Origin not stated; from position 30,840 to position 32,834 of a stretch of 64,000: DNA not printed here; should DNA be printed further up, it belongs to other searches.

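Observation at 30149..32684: Type 1 IDI fused to GGPP synthase, directly downstream of isopentenyl phosphate kinase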

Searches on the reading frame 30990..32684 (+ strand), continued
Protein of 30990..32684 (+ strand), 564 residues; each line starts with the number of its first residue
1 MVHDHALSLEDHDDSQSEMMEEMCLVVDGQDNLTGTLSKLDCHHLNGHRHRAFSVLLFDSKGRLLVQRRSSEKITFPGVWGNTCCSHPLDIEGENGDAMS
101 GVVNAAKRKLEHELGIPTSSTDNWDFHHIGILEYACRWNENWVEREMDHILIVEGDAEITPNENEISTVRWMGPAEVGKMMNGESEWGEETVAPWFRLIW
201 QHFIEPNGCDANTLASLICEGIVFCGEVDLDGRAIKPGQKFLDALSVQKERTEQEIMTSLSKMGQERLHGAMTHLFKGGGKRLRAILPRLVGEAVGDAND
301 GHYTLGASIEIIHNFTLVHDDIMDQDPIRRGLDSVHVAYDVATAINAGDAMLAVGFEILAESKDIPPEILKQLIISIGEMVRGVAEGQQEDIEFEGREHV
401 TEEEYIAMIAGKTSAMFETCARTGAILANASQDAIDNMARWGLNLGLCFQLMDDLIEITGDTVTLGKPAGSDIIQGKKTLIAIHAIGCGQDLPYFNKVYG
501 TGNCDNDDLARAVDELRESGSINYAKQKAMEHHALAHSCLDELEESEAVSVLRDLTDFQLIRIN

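Call 23: list_cluster_members(proteins=[P0121, P0122, P0213, P0228, P0261, P0268, P0128, P0124, P0125, P0126])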
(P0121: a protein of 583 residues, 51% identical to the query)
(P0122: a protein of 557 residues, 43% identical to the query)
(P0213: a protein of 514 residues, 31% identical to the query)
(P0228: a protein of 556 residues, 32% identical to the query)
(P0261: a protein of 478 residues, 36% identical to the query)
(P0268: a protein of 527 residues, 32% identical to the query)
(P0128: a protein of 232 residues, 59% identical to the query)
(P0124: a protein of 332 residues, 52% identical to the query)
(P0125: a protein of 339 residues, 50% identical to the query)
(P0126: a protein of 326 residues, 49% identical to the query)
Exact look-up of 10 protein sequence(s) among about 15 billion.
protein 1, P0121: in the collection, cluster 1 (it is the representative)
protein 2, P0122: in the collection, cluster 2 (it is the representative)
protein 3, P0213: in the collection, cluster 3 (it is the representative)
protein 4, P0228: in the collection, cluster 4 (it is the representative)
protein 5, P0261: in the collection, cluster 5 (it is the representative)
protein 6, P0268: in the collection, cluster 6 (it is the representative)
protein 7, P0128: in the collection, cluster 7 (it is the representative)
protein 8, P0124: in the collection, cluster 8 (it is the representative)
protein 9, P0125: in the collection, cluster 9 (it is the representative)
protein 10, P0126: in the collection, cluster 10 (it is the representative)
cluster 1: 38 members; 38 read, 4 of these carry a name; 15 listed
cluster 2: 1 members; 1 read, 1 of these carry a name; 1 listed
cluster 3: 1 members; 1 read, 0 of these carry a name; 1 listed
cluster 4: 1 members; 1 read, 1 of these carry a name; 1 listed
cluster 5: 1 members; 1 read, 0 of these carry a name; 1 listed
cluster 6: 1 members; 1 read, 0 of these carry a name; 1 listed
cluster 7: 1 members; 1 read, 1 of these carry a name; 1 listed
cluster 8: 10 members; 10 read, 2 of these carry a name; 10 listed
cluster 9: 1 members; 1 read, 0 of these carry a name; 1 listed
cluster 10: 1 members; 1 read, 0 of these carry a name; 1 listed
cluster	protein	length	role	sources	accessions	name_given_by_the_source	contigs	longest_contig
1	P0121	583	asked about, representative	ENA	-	-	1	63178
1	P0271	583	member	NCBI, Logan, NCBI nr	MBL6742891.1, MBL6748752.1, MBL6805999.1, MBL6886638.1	MAG: isopentenyl-diphosphate delta-isomerase [Candidatus Poseidonia sp.] | isopentenyl-diphosphate delta-isomerase [Poseidonia sp.]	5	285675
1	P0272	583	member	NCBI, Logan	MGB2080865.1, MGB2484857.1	MAG: isopentenyl-diphosphate delta-isomerase [Poseidonia sp.]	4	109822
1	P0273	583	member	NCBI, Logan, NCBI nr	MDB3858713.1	isopentenyl-diphosphate delta-isomerase [Candidatus Poseidonia sp.] | isopentenyl-diphosphate delta-isomerase [Poseidonia sp.]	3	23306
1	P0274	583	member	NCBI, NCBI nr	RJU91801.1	MAG: isopentenyl-diphosphate delta-isomerase [Candidatus Poseidoniales archaeon]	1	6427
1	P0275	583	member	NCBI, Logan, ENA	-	-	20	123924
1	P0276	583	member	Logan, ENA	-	-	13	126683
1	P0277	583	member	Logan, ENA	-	-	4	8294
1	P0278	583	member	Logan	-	-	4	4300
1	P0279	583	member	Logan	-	-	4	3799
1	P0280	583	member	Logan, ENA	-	-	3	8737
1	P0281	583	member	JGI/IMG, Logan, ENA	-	-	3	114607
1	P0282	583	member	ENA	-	-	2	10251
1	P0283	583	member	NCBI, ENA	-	-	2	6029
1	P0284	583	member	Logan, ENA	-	-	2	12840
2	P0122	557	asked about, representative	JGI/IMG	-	geranylgeranyl diphosphate synthase, type I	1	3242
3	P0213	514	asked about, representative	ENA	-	-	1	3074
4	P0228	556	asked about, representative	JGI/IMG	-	geranylgeranyl diphosphate synthase type 3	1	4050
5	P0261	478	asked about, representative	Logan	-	-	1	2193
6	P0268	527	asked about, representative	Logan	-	-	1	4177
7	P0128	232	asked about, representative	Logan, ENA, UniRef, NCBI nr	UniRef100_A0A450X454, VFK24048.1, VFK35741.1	Isopentenyl-diphosphate delta-isomerase n=1 Tax=Candidatus Kentrum sp. LPFa TaxID=2126335 ... | MAG: isopentenyl-diphosphate delta-isomerase [Candidatus Kentron sp. LPFa]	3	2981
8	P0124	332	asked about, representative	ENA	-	-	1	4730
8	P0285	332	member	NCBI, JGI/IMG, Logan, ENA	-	geranylgeranyl diphosphate synthase type I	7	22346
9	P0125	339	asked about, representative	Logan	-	-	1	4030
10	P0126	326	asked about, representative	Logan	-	-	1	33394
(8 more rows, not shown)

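Call 26: find_related_loci(query=A1, collection=genome_contigs, flank=6000)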
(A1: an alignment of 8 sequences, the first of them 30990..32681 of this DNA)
Query A1 (564 aa) in genome_contigs; peptide patterns used: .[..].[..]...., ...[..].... (x = any residue, [..] = any of these).
599 stretches matched a pattern (row limit reached: there are more); 596 encode a relative of the query (tblastn E <= 1e-3); the best 80 are kept; 80 distinct loci.
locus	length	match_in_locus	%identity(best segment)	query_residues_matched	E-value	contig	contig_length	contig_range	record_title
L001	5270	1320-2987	71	8-564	0e+0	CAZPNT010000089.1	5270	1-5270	MAG TPA_asm: uncultured Candidatus Poseidoniales archaeon isolate ERP001736_co3_250 genome assembly, contig: NODE_13939_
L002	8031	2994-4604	67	7-564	0e+0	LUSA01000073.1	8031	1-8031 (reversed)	MAG: Marine group II euryarchaeote REDSEA-S43_B8 scaffold73, whole genome shotgun sequence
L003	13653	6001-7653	60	13-564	0e+0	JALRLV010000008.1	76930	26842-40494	MAG: Candidatus Thalassarchaeaceae archaeon isolate WKH.41 NODE_8_length_76930_cov_11.351658, whole genome shotgun seque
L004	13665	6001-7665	60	9-564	0e+0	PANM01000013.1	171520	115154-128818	MAG: Methanobacteriota archaeon isolate SAT2681 94528, whole genome shotgun sequence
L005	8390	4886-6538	53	9-564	0e+0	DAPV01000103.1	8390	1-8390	MAG TPA_asm: Euryarchaeota archaeon UBA125 UBA125_contig_25550, whole genome shotgun sequence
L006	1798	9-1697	53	10-564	0e+0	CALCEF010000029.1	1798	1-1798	MAG TPA_asm: uncultured euryarchaeote isolate ERR598975_bin.65_CONCOCT_v1.1_MAG genome assembly, contig: ERZ833381.23471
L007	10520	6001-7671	51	12-564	7e-171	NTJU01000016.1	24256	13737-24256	MAG: Marine Group II euryarchaeote MED-G33 EUII-MED-G33-C16, whole genome shotgun sequence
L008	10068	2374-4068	51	10-564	2e-170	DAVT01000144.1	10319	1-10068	MAG TPA_asm: Euryarchaeota archaeon UBA501 UBA501_contig_54864, whole genome shotgun sequence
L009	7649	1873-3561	47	7-564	3e-158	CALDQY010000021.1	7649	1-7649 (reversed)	MAG TPA_asm: uncultured Rhodobiaceae bacterium isolate ERR599054_bin.37_CONCOCT_v1.1_MAG genome assembly, contig: ERZ840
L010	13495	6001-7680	47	12-564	8e-157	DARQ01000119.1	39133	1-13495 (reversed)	MAG TPA_asm: Euryarchaeota archaeon UBA60 UBA60_contig_14304, whole genome shotgun sequence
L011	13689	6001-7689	48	8-564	5e-156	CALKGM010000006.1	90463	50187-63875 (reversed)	MAG: Candidatus Poseidoniaceae archaeon isolate S4_Bin_METABAT__164_1 genome assembly, contig: c_000001457388, whole gen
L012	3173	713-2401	48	7-564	3e-163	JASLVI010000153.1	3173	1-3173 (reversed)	MAG: Candidatus Poseidoniaceae archaeon isolate ETNP17_MAG_1 NODE_153_length_3173_cov_3.015827, whole genome shotgun seq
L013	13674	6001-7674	49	13-564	7e-154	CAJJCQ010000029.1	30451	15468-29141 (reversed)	uncultured Candidatus Poseidoniales archaeon isolate FRAM18_bin097 genome assembly, contig: FRAM17_bin097-29, whole geno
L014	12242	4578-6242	48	9-564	3e-152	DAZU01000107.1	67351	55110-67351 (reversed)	MAG TPA_asm: Euryarchaeota archaeon UBA53 UBA53_contig_5260, whole genome shotgun sequence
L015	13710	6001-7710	46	1-564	2e-150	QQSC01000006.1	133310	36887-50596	MAG: Candidatus Poseidoniales archaeon isolate bin_220 U_43198-6, whole genome shotgun sequence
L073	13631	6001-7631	37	9-562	3e-52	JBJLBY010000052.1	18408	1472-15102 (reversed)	MAG: Candidatus Poseidoniales archaeon isolate LRMED-003 MGIII-CG-Epi1-LRMED-003-C7764, whole genome shotgun sequence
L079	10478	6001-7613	35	19-562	6e-50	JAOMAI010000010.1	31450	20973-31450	Candidatus Nitrosopelagicus sp. isolate AH-558-I11 AH-558-I11_NODE_10, whole genome shotgun sequence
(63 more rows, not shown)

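Call 37: search_protein_families(library=ncbifam, proteins=[P0228, P0268, P0213, P0122], max_evalue=1e-10)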
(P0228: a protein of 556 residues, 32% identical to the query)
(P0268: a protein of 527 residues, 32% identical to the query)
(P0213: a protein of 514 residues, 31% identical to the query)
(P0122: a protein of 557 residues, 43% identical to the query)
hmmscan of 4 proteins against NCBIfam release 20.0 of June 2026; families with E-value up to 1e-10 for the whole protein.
P0228 (556 aa): 11 families
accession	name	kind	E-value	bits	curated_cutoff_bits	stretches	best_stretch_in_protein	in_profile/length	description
TIGR02150.1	IPP_isom_1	equivalog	9e-50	168.6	105.8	1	30-219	1-158/159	isopentenyl-diphosphate delta-isomerase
NF002995.0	PRK03759.1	equivalog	1.1e-34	119.7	127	1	25-218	4-167/185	isopentenyl-diphosphate Delta-isomerase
NF041169.1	f2_encap_cargo4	exception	1.8e-22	80.1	450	1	320-526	78-292/334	family 2 encapsulin nanocompartment cargo protein polyprenyl transferase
NF040698.1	IdsA_Meth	equivalog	3.2e-20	72.6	468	1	287-531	37-292/328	short chain isoprenyl diphosphate synthase IdsA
NF041003.1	GGPP_syn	equivalog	7.2e-19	68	500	1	286-529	34-286/326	geranylgeranyl diphosphate synthase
NF008140.0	PRK10888.1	equivalog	1e-16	61.2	412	1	286-530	38-286/323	octaprenyl diphosphate synthase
NF042417.1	NPPPS_Mycobact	equivalog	3.5e-15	55.9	600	1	310-524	75-292/335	nonaprenyl/(2E,6E)-farnesyl/geranylgeranyl diphosphat synthase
TIGR02749.1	prenyl_cyano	equivalog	4e-13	49.1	383.2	1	312-527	67-282/322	solanesyl diphosphate synthase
TIGR02748.1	GerC3_HepT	equivalog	6.5e-13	48.5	456.55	1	291-513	42-266/319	heptaprenyl diphosphate synthase component II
NF045549.1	GGPPsyn_IdsB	equivalog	3.4e-12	46.1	475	1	291-510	64-290/346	geranylgeranyl diphosphate synthase IdsB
NF045628.1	HxpDPsynlarge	equivalog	6.8e-12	45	500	1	321-517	64-262/311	hexaprenyl-diphosphate synthase large subunit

P0268 (527 aa): 18 families
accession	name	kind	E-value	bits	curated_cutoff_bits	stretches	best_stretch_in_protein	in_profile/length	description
NF040698.1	IdsA_Meth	equivalog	2e-55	188.3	468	1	200-526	9-327/328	short chain isoprenyl diphosphate synthase IdsA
NF041169.1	f2_encap_cargo4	exception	5.3e-51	173.8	450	1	230-525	47-332/334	family 2 encapsulin nanocompartment cargo protein polyprenyl transferase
NF041003.1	GGPP_syn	equivalog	1.2e-48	165.9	500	1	195-521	3-320/326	geranylgeranyl diphosphate synthase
NF002995.0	PRK03759.1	equivalog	4.3e-41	140.6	127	1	9-172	6-171/185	isopentenyl-diphosphate Delta-isomerase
NF045485.1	FPPsyn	subfamily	5.4e-39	134.1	275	1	215-476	19-280/288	farnesyl diphosphate synthase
NF045549.1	GGPPsyn_IdsB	equivalog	9.7e-34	116.9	475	1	230-507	62-329/346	geranylgeranyl diphosphate synthase IdsB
TIGR02748.1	GerC3_HepT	equivalog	2.6e-33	115.5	456.55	1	219-523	29-315/319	heptaprenyl diphosphate synthase component II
NF040789.2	gerfarn_diphsyn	equivalog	4.2e-32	111.7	560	1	219-526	31-344/345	geranylfarnesyl diphosphate synthase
NF042417.1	NPPPS_Mycobact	equivalog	1.9e-31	109.4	600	1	222-525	45-333/335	nonaprenyl/(2E,6E)-farnesyl/geranylgeranyl diphosphat synthase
NF008140.0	PRK10888.1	equivalog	2.2e-31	109.4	412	1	227-525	38-321/323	octaprenyl diphosphate synthase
TIGR02150.1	IPP_isom_1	equivalog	4.7e-31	107.8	105.8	1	12-168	1-157/159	isopentenyl-diphosphate delta-isomerase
TIGR02749.1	prenyl_cyano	equivalog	2.8e-30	105.5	383.2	1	227-525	38-320/322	solanesyl diphosphate synthase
NF045685.1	GGPPSynCrtE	equivalog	1.5e-27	96.4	460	1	196-448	5-254/293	geranylgeranyl diphosphate synthase CrtE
NF045628.1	HxpDPsynlarge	equivalog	5.8e-27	94.5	500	1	222-523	24-307/311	hexaprenyl-diphosphate synthase large subunit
NF007877.0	PRK10581.1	equivalog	3.5e-22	78.9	321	1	223-449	34-258/299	(2E,6E)-farnesyl diphosphate synthase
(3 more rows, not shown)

P0213 (514 aa): 19 families
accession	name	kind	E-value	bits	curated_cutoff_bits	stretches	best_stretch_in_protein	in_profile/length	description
NF040698.1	IdsA_Meth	equivalog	7.1e-66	222.6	468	1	179-513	2-327/328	short chain isoprenyl diphosphate synthase IdsA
NF041003.1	GGPP_syn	equivalog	2.1e-60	204.5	500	1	180-513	2-325/326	geranylgeranyl diphosphate synthase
NF041169.1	f2_encap_cargo4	exception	1.1e-56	192.5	450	1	216-513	47-333/334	family 2 encapsulin nanocompartment cargo protein polyprenyl transferase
TIGR02748.1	GerC3_HepT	equivalog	8e-44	150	456.55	1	215-509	39-314/319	heptaprenyl diphosphate synthase component II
NF045485.1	FPPsyn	subfamily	2e-42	145.3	275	1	188-467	5-284/288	farnesyl diphosphate synthase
NF002995.0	PRK03759.1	equivalog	2.1e-42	144.9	127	1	6-169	10-175/185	isopentenyl-diphosphate Delta-isomerase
NF008140.0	PRK10888.1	equivalog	8.6e-42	143.6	412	1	188-513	14-322/323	octaprenyl diphosphate synthase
NF040789.2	gerfarn_diphsyn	equivalog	3.3e-41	141.6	560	1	181-513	8-344/345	geranylfarnesyl diphosphate synthase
TIGR02749.1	prenyl_cyano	equivalog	2.9e-39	135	383.2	1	215-512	40-320/322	solanesyl diphosphate synthase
TIGR02150.1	IPP_isom_1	equivalog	6.6e-39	133.3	105.8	1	6-161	2-157/159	isopentenyl-diphosphate delta-isomerase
NF045628.1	HxpDPsynlarge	equivalog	4.6e-38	131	500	1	211-506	27-303/311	hexaprenyl-diphosphate synthase large subunit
NF042417.1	NPPPS_Mycobact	equivalog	4.6e-36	124.5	600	1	204-512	41-333/335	nonaprenyl/(2E,6E)-farnesyl/geranylgeranyl diphosphat synthase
NF045549.1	GGPPsyn_IdsB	equivalog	1.3e-34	119.8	475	1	217-486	63-321/346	geranylgeranyl diphosphate synthase IdsB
NF045685.1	GGPPSynCrtE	equivalog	1e-33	116.7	460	1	179-426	2-246/293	geranylgeranyl diphosphate synthase CrtE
NF040627.1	GFPS_Meth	equivalog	1.1e-27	97.3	600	1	191-406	12-211/285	geranylfarnesyl diphosphate synthase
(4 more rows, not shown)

P0122 (557 aa): 18 families
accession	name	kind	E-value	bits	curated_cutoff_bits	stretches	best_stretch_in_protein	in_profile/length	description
NF040698.1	IdsA_Meth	equivalog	3.1e-74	250.1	468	1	236-555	8-326/328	short chain isoprenyl diphosphate synthase IdsA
NF041003.1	GGPP_syn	equivalog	2.7e-69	233.7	500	1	246-555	17-324/326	geranylgeranyl diphosphate synthase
NF040789.2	gerfarn_diphsyn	equivalog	4.6e-64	216.8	560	1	236-555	12-343/345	geranylfarnesyl diphosphate synthase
NF041169.1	f2_encap_cargo4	exception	1.7e-60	205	450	1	267-555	47-332/334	family 2 encapsulin nanocompartment cargo protein polyprenyl transferase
NF045485.1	FPPsyn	subfamily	3.1e-52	177.5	275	1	237-489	3-261/288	farnesyl diphosphate synthase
TIGR02749.1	prenyl_cyano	equivalog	1.7e-49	168.6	383.2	1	255-556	29-321/322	solanesyl diphosphate synthase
TIGR02150.1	IPP_isom_1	equivalog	4e-49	166.5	105.8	1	7-179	1-158/159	isopentenyl-diphosphate delta-isomerase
TIGR02748.1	GerC3_HepT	equivalog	2.6e-45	154.9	456.55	1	228-555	2-317/319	heptaprenyl diphosphate synthase component II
NF045549.1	GGPPsyn_IdsB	equivalog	6.9e-45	153.6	475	1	268-546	63-338/346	geranylgeranyl diphosphate synthase IdsB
NF008140.0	PRK10888.1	equivalog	3.5e-42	144.8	412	1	264-555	38-321/323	octaprenyl diphosphate synthase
NF045628.1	HxpDPsynlarge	equivalog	1e-40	139.7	500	1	243-556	9-310/311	hexaprenyl-diphosphate synthase large subunit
NF045685.1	GGPPSynCrtE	equivalog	2.1e-40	138.6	460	1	236-481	8-258/293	geranylgeranyl diphosphate synthase CrtE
NF002995.0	PRK03759.1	equivalog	7.5e-40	136.6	127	1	3-178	5-167/185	isopentenyl-diphosphate Delta-isomerase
NF042417.1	NPPPS_Mycobact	equivalog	1.6e-36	126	600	1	258-555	44-333/335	nonaprenyl/(2E,6E)-farnesyl/geranylgeranyl diphosphat synthase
NF007877.0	PRK10581.1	equivalog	4.2e-29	101.7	321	1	260-483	34-263/299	(2E,6E)-farnesyl diphosphate synthase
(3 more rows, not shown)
